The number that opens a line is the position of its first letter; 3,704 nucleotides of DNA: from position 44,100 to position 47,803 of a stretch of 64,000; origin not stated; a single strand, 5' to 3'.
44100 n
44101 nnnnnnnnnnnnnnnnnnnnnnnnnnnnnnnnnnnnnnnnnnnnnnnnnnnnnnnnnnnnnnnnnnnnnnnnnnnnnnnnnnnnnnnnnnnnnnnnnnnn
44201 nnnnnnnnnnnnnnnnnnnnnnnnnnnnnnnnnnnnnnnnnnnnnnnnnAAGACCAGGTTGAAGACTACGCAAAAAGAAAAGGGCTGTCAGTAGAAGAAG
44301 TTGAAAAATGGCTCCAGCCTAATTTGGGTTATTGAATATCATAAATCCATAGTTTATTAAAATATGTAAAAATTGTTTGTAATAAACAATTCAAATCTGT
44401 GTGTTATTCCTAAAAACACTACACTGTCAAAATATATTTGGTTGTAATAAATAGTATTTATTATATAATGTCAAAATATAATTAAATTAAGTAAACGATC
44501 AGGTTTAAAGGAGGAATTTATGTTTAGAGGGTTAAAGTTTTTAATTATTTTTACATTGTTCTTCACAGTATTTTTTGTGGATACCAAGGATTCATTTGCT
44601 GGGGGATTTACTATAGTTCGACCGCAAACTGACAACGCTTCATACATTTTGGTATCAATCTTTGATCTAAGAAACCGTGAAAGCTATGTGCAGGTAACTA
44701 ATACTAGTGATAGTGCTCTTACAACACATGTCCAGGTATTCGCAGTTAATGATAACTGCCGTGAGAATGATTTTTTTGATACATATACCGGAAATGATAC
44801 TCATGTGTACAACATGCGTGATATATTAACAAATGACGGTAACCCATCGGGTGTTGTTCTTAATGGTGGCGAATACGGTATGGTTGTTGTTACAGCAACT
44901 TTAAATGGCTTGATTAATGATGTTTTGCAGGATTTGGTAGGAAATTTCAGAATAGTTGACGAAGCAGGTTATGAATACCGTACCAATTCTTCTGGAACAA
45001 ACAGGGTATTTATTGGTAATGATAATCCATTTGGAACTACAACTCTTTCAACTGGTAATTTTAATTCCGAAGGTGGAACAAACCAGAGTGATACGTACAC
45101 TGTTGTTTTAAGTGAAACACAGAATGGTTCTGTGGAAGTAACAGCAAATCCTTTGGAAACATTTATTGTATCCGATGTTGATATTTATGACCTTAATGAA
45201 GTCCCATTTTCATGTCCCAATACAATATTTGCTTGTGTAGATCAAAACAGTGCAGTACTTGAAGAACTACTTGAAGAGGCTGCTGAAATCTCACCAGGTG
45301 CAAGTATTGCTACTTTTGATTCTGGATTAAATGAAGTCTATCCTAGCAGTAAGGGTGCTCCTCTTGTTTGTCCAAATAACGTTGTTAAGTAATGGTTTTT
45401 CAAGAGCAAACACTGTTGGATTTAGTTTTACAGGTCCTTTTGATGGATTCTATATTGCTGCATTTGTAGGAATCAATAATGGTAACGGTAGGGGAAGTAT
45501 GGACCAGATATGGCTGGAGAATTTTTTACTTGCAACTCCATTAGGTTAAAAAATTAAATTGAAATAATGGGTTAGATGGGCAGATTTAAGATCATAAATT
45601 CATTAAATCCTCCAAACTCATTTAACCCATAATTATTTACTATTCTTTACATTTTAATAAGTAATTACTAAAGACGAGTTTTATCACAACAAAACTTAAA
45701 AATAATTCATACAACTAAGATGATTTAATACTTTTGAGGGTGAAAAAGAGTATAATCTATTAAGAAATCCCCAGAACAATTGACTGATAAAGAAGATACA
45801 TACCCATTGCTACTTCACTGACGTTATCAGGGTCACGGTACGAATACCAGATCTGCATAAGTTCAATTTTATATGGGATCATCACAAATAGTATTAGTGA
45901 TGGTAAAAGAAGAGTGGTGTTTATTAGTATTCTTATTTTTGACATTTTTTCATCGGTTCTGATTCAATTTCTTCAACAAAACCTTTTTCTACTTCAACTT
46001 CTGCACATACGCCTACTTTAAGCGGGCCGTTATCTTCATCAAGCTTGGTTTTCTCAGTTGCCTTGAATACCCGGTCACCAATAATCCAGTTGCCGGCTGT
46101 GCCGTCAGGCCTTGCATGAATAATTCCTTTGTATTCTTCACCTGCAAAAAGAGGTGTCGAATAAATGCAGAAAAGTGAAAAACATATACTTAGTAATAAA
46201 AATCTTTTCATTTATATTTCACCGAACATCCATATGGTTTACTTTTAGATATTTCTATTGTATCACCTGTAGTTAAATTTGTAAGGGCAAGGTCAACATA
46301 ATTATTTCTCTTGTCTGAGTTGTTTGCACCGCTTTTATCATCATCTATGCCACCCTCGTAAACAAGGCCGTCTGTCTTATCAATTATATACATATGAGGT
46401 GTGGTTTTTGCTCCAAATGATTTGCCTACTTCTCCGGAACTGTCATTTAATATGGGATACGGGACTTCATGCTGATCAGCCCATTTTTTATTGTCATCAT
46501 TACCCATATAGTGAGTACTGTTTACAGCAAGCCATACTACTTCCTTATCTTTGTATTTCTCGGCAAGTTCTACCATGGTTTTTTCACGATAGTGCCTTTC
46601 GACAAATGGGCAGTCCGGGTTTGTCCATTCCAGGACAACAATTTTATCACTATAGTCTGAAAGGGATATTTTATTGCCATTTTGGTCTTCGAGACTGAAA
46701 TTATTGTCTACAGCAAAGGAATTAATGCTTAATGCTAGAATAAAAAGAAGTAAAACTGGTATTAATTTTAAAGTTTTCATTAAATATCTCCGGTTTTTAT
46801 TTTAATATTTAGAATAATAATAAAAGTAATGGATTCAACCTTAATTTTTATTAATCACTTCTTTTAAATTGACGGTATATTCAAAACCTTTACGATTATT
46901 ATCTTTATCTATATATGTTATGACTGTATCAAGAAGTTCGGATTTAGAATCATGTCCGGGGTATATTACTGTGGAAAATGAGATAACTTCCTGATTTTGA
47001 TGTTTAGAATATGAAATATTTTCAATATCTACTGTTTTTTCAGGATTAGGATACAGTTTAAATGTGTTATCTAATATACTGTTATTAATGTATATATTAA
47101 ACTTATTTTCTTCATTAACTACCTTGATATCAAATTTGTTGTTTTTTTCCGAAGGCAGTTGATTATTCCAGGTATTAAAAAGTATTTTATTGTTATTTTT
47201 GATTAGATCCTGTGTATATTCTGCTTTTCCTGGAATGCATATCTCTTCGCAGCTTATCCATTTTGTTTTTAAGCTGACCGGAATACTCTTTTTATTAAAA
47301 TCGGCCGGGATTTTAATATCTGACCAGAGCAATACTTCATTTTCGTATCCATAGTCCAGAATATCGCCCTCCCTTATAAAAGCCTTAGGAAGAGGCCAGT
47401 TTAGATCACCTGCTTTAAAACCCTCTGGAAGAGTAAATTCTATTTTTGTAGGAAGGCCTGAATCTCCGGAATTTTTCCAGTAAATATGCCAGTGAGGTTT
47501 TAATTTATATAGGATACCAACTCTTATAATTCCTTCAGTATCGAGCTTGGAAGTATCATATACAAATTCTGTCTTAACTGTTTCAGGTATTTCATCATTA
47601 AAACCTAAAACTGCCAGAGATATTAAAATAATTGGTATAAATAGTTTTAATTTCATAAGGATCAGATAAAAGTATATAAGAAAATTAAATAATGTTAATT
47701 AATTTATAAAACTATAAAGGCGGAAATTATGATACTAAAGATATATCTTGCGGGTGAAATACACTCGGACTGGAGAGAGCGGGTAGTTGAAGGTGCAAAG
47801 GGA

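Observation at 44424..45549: Decayed third copy of the secreted-protein family 40 kb away, keeping a strong promoter flanked by a repeated 12-mer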

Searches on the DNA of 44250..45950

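Call 48: search_rna_families(source=window, start=44250, end=45950, threshold=evalue, max_evalue=1)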
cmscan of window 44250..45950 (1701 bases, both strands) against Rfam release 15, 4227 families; matches with E-value up to 1: 1.
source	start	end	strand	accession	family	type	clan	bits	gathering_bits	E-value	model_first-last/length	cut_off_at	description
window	45551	45634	+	RF01431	snoR135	Gene; snRNA; snoRNA; HACA-box;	-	18.7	45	0.81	1-143/143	no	small nucleolar RNA snoR135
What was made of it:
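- Tried and rejected: It returned only a sub-threshold chance hit, snoR135 at E 0.81 (call 48).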

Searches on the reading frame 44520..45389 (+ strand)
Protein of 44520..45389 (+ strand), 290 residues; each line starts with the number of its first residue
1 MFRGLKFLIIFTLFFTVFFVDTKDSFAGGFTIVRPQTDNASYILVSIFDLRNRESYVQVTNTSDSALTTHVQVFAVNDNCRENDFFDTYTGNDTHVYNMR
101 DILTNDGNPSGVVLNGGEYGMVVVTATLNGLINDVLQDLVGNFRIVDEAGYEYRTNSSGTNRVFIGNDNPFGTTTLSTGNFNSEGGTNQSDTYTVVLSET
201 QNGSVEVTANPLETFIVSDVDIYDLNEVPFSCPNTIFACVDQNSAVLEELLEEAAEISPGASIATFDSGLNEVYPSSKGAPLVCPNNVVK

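Call 6: search_protein_families(library=pfam, proteins=[window:44520-45389:+], max_evalue=1)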
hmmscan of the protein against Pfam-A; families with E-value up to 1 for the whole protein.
window:44520-45389:+ (290 aa): 0 families

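Call 7: search_protein_families(library=ncbifam, proteins=[window:44520-45389:+], max_evalue=1)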
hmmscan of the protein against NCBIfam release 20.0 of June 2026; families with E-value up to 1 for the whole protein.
window:44520-45389:+ (290 aa): 0 families

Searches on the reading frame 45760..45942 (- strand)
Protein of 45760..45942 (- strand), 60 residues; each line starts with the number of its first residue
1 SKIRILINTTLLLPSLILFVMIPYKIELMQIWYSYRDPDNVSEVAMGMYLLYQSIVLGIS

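Call 47: search_protein_families(library=pfam, proteins=[window:45760-45942:-], max_evalue=1)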
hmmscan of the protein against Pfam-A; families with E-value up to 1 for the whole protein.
window:45760-45942:- (60 aa): 1 family
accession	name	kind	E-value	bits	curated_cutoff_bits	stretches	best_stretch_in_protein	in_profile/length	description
PF14328.11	DUF4385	-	0.29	11.7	27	1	19-54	28-62/148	Domain of unknown function (DUF4385)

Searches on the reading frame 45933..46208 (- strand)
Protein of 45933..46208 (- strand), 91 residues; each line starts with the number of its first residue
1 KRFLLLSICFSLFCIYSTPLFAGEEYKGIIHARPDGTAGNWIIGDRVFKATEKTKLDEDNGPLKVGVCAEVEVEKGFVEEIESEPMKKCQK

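Call 47: search_protein_families(library=pfam, proteins=[window:45933-46208:-], max_evalue=1)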
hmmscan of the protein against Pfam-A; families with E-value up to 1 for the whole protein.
window:45933-46208:- (91 aa): 1 family
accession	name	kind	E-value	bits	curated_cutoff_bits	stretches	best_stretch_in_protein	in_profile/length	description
PF18914.6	DUF5666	-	0.0026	18.4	27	1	28-74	2-47/60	Domain of unknown function (DUF5666)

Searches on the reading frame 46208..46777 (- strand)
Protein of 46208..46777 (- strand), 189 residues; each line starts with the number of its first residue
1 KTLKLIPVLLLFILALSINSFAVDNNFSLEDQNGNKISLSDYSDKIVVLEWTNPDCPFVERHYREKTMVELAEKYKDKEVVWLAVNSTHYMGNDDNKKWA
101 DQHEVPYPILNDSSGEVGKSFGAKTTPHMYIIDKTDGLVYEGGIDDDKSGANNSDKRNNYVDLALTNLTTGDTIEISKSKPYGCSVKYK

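Call 47: search_protein_families(library=pfam, proteins=[window:46208-46777:-], max_evalue=1)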
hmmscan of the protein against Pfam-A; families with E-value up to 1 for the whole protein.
window:46208-46777:- (189 aa): 7 families
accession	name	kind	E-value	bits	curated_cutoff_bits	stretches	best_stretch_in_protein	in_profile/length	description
PF00578.27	AhpC-TSA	-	2.2e-18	66.8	26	1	26-136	7-119/124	AhpC/TSA family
PF08534.16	Redoxin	-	4.5e-13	49.7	26.6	1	26-147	8-137/148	Redoxin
PF00255.25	GSHPx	-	0.0008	19.4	27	1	26-90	3-64/108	Glutathione peroxidase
PF20029.6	DUF6436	-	0.0017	18.6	27.3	1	42-184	18-129/133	Domain of unknown function (DUF6436)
PF13098.12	Thioredoxin_2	-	0.0024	18.6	27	1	45-144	6-95/104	Thioredoxin-like domain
PF13905.12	Thioredoxin_8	-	0.027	15.2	27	1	45-136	2-91/94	Thioredoxin-like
PF13008.12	zf-Paramyx-P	-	0.18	11.7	25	1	38-65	1-28/45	Zinc-binding domain of Paramyxoviridae V protein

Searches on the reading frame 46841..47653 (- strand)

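Call 47: search_protein_families(library=pfam, proteins=[window:46841-47653:-], max_evalue=1)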
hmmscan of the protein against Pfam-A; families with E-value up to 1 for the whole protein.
window:46841-47653:- (270 aa): 2 families
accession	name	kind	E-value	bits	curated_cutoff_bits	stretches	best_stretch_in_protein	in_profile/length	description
PF11412.14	DsbD_N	-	2.6e-14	53.7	25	1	43-148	20-116/119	Thiol:disulfide interchange protein DsbD, N-terminal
PF00337.29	Gal-bind_lectin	-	0.021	14.7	22.1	1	163-195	73-106/132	Galactoside-binding lectin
